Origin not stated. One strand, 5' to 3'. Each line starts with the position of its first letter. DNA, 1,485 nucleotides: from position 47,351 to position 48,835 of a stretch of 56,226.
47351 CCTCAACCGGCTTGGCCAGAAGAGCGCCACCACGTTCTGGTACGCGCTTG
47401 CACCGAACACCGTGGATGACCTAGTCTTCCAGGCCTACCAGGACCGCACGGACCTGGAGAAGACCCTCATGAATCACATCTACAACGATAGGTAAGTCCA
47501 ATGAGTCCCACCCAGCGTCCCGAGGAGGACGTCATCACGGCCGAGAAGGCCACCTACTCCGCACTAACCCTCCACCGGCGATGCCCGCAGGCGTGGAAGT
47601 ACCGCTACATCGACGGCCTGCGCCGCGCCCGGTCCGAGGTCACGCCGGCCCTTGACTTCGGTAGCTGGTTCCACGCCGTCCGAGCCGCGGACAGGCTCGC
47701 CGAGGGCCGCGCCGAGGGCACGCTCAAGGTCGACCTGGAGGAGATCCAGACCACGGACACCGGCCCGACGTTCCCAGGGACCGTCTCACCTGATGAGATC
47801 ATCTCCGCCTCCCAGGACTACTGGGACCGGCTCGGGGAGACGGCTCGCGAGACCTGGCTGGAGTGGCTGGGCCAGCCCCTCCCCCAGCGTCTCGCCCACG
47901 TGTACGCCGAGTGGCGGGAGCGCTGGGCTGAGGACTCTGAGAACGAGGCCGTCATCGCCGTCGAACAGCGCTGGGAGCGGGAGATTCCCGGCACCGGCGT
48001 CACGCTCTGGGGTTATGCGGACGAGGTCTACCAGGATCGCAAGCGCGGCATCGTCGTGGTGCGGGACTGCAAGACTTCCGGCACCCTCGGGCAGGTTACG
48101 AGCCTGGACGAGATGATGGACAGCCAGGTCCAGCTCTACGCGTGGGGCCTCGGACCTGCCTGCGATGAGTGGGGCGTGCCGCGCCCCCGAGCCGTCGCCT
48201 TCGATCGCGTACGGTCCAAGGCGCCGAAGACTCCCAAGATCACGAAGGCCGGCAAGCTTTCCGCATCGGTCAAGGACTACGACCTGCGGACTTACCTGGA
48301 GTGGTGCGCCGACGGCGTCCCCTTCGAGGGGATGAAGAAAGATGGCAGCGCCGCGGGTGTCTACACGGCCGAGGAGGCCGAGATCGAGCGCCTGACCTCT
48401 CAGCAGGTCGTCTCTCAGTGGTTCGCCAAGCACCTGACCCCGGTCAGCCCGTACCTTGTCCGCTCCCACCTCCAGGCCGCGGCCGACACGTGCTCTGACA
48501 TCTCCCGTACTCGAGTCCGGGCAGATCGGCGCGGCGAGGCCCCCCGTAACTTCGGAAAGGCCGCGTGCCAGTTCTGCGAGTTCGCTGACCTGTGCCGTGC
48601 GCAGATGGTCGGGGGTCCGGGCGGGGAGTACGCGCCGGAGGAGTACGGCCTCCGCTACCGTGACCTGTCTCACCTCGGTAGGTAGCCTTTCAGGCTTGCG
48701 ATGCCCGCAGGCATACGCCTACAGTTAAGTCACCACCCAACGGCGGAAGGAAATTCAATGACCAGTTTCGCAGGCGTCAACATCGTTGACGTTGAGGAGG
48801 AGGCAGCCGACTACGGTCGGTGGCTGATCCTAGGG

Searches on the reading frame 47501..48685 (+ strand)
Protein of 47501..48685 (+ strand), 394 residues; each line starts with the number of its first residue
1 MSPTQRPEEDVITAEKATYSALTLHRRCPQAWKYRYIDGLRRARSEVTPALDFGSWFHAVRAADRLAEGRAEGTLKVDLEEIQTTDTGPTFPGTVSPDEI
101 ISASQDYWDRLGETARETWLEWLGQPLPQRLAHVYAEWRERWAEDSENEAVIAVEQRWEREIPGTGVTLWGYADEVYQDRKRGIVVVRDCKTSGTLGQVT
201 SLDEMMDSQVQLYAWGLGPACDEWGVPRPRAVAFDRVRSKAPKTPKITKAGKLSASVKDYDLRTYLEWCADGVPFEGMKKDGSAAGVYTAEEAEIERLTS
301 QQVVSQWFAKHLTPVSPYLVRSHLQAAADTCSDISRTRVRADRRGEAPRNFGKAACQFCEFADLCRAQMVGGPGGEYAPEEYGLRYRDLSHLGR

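Call 55: search_protein_families(library=phrogs, proteins=[window:47501-48685:+], max_evalue=0.00001)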
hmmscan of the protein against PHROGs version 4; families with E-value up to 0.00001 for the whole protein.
window:47501-48685:+ (394 aa): 2 families
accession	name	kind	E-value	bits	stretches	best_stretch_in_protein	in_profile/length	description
phrog_1218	-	DNA, RNA and nucleotide metabolism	1.8e-29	104.1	1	16-373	9-337/364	exonuclease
phrog_69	-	DNA, RNA and nucleotide metabolism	7.3e-16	59.2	1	18-369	91-327/501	exonuclease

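Call 75: search_protein_families(library=pfam, proteins=[window:47501-48685:+], max_evalue=0.01)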
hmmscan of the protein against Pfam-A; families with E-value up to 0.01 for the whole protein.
window:47501-48685:+ (394 aa): 1 family
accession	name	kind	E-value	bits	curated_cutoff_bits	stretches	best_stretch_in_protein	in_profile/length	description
PF12705.13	PDDEXK_1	-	1e-20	75.2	22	1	18-366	3-247/247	PD-(D/E)XK nuclease superfamily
